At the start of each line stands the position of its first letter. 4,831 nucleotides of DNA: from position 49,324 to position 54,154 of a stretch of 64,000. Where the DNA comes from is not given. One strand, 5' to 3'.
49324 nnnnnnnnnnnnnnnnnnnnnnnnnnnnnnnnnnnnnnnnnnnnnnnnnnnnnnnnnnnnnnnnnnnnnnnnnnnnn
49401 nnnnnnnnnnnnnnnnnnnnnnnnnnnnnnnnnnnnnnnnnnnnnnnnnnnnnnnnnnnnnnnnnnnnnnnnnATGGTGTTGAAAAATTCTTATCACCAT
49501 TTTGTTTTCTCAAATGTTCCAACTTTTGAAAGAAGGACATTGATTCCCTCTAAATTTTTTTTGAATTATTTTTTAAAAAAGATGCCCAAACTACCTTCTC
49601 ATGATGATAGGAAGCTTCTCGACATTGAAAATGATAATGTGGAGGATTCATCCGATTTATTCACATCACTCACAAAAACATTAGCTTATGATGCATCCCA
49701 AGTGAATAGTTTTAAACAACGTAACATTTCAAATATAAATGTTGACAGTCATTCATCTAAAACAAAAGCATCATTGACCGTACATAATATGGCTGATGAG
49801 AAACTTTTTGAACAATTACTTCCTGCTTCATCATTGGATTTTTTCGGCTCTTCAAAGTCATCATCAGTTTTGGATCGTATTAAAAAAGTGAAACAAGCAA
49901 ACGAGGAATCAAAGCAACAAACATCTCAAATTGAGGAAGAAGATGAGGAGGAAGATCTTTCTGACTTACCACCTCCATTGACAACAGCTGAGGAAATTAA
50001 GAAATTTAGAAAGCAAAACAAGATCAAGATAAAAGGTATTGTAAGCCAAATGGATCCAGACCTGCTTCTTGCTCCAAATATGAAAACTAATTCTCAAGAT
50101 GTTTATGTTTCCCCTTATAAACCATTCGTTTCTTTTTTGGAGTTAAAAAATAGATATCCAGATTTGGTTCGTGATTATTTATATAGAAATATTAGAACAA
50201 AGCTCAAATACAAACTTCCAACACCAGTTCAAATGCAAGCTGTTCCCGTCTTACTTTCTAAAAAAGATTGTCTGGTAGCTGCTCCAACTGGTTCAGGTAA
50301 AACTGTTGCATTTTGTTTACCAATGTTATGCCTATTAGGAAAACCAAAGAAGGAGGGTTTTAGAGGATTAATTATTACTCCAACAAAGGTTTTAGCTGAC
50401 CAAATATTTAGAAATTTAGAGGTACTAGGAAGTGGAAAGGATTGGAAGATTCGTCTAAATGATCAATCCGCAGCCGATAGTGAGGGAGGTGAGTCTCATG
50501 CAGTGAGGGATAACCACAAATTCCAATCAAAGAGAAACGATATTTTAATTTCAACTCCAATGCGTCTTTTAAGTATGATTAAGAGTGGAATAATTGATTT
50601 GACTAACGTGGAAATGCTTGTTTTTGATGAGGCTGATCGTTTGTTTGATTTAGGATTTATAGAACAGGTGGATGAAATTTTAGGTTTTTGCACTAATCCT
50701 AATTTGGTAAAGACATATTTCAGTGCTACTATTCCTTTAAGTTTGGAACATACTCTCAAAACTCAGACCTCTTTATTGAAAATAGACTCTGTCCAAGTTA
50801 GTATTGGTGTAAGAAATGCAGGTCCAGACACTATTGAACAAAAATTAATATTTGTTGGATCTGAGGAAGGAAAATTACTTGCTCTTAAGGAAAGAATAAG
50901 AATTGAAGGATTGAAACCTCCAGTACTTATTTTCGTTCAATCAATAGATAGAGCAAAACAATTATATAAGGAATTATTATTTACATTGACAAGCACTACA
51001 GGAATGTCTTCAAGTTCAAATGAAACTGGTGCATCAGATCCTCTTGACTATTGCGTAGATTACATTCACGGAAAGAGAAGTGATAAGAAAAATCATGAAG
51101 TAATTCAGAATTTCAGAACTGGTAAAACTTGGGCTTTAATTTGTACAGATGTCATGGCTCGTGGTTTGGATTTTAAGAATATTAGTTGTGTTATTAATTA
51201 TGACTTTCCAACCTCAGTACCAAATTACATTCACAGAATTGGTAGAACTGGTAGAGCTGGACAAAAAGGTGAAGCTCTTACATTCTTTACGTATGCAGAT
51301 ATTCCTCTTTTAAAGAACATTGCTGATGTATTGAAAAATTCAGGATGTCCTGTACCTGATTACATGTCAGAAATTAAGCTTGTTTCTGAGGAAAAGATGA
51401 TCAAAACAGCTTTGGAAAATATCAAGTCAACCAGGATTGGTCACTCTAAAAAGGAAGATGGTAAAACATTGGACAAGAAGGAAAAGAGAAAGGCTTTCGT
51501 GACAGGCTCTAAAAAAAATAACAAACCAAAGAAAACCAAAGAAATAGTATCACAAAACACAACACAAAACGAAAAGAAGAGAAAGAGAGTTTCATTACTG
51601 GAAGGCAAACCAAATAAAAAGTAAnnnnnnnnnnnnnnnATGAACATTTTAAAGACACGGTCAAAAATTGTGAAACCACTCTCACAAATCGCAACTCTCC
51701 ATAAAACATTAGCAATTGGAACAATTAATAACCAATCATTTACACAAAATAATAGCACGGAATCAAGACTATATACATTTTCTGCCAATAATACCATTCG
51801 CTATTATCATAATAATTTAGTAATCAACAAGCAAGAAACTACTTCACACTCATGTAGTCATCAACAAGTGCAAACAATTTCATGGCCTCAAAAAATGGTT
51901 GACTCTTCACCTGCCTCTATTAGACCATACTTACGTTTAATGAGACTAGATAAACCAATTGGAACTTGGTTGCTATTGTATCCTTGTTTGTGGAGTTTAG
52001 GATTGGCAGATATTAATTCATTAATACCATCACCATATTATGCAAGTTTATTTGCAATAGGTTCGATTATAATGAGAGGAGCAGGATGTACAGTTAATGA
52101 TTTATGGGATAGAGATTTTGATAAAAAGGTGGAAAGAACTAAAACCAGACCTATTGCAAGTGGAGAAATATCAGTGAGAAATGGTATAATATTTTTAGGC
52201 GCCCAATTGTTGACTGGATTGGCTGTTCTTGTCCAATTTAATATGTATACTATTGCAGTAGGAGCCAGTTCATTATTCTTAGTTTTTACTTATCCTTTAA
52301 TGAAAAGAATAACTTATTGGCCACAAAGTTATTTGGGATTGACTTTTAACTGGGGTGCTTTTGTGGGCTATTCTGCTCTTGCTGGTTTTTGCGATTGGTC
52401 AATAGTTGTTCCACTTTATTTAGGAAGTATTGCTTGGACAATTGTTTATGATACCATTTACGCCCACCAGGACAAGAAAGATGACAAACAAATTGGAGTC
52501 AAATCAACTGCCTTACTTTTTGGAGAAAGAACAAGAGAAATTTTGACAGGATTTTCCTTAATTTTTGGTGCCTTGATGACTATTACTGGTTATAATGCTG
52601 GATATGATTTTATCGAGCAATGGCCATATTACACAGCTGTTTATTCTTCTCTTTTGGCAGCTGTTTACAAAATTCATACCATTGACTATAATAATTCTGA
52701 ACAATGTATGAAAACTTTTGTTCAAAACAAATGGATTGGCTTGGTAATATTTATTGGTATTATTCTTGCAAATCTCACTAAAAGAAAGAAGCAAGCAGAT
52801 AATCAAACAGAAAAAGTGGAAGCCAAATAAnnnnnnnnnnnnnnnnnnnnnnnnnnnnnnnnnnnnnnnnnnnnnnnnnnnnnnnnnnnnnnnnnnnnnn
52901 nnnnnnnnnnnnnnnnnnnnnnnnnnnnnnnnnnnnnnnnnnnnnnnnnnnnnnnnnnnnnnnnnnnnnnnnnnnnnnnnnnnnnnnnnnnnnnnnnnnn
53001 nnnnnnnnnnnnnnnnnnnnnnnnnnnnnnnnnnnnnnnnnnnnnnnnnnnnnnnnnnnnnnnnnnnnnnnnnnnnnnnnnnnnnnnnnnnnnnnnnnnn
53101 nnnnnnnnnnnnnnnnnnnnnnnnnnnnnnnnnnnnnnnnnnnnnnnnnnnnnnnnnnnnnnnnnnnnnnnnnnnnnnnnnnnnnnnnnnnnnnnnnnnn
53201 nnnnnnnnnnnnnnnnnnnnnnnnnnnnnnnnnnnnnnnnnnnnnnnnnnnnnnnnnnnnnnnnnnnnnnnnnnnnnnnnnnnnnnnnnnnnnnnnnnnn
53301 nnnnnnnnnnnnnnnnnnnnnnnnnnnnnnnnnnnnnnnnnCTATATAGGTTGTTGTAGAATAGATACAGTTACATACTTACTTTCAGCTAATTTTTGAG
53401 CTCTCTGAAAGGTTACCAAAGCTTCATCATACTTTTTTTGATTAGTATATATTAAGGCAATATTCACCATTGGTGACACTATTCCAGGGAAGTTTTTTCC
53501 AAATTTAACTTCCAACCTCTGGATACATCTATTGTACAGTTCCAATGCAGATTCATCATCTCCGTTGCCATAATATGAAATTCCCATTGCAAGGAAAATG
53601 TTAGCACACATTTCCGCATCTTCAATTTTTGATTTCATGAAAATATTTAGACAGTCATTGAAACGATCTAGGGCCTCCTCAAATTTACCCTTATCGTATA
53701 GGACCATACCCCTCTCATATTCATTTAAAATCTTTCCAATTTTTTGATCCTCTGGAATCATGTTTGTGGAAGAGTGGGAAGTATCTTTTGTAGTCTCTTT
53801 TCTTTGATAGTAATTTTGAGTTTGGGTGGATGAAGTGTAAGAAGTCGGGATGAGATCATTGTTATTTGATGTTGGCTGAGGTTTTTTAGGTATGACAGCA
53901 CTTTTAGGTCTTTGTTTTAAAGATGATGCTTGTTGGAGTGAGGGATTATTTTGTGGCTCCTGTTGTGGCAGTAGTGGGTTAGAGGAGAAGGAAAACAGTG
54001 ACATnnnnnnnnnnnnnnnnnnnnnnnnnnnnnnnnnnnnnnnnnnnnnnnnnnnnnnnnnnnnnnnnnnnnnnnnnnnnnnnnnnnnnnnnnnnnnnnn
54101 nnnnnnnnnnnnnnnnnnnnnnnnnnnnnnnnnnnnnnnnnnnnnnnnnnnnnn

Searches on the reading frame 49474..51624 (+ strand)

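Call 19: search_protein_families(library=pfam, proteins=[window:49474-51624:+], max_evalue=0.001)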
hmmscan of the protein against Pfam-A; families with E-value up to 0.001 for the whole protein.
window:49474-51624:+ (716 aa): 3 families
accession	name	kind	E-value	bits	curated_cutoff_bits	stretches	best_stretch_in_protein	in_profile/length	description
PF00270.35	DEAD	-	9.1e-38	130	26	1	250-423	1-163/167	DEAD/DEAH box helicase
PF00271.37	Helicase_C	-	3.6e-26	92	23.5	1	480-596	14-110/110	Helicase conserved C-terminal domain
PF04851.21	ResIII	-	2.6e-08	34.4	22.5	1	250-420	5-162/164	Type III restriction enzyme, res subunit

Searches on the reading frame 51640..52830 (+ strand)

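Call 19: search_protein_families(library=pfam, proteins=[window:51640-52830:+], max_evalue=0.001)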
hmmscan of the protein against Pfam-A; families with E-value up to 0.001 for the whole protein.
window:51640-52830:+ (396 aa): 1 family
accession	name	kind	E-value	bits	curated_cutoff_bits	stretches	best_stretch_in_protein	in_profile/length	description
PF01040.23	UbiA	-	1.2e-56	192.3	34.2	1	112-362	1-245/250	UbiA prenyltransferase family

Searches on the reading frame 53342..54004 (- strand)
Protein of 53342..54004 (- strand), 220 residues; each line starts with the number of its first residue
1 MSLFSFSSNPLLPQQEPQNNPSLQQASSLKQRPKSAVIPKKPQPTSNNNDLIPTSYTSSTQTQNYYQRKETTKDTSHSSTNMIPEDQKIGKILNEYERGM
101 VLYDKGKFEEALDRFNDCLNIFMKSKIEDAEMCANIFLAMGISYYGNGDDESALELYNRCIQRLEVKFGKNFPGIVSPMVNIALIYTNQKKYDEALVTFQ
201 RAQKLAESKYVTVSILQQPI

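Call 19: search_protein_families(library=pfam, proteins=[window:53342-54004:-], max_evalue=0.001)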
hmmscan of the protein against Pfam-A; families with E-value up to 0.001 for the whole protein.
window:53342-54004:- (220 aa): 12 families
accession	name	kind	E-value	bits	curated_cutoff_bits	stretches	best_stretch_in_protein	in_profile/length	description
PF13424.12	TPR_12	-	3.8e-16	59.5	30.1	1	97-164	8-75/77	Tetratricopeptide repeat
PF07719.23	TPR_2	-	1e-14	53.8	27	0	181-207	6-32/34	Tetratricopeptide repeat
PF00515.34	TPR_1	-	1.8e-14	53.2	27.8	1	181-207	6-32/34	Tetratricopeptide repeat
PF13374.12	TPR_10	-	8.1e-10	38.8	27.5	0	139-173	7-41/42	Tetratricopeptide repeat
PF13181.12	TPR_8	-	1.4e-09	37.8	25.7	0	179-207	4-32/34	Tetratricopeptide repeat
PF13174.12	TPR_6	-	2.7e-09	37.5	26.3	0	138-163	4-29/33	Tetratricopeptide repeat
PF13428.12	TPR_14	-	4.3e-06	27.3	23.5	0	136-163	3-30/44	Tetratricopeptide repeat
PF13414.12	TPR_11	-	4.8e-06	26.6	26.8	0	185-205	3-23/42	TPR repeat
PF13176.12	TPR_7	-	8.7e-06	25.9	27.9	0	180-203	3-28/36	Tetratricopeptide repeat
PF24885.1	TPR_NPHP3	-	1.5e-05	25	100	1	84-207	90-214/239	Nephrocystin-3 TPR domain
PF04212.24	MIT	-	0.00019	21.9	30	0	105-125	17-37/66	MIT (microtubule interacting and transport) domain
PF13432.12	TPR_16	-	0.00024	21.9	32.7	0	96-159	1-56/65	Tetratricopeptide repeat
